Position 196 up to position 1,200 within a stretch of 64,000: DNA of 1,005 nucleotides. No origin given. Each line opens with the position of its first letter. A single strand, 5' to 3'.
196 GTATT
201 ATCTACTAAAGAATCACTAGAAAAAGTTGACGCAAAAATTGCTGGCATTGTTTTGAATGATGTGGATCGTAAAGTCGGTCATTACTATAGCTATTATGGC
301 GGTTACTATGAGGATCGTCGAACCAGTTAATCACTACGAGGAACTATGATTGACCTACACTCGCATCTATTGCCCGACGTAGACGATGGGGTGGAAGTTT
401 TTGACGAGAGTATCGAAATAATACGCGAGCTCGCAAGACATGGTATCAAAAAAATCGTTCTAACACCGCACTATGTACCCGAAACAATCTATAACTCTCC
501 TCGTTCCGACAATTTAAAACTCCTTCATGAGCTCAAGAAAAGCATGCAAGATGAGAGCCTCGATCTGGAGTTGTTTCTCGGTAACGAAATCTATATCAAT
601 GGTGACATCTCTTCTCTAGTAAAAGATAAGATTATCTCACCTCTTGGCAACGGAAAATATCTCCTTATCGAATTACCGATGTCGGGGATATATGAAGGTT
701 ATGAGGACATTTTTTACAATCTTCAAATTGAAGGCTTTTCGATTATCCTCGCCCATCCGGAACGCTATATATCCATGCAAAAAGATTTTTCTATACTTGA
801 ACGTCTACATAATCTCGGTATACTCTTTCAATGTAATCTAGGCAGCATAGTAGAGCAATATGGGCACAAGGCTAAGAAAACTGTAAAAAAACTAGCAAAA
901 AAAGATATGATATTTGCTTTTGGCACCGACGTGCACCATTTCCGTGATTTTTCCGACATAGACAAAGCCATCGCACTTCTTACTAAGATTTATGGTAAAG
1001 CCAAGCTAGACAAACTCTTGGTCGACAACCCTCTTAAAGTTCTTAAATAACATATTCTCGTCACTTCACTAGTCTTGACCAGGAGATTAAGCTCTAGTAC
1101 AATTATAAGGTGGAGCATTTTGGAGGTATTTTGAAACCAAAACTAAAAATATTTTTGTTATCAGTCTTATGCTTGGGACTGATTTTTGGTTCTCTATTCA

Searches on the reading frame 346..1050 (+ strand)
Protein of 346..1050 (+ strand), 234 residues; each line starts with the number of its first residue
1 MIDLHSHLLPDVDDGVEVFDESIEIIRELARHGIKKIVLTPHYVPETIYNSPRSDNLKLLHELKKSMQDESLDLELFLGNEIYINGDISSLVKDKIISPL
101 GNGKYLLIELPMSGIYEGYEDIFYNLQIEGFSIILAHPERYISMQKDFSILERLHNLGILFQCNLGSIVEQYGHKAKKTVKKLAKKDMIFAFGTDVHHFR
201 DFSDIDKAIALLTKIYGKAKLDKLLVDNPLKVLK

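Call 59: search_protein_families(library=pfam, proteins=[window:346-1050:+], max_evalue=0.00001)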
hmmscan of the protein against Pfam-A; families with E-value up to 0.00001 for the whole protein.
window:346-1050:+ (234 aa): 1 family
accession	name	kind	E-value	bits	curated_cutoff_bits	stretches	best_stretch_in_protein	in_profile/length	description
PF19567.5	CpsB_CapC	-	4.8e-56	190.3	27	1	1-234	1-234/234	Capsular polysaccharide synthesis, CpsB/CapC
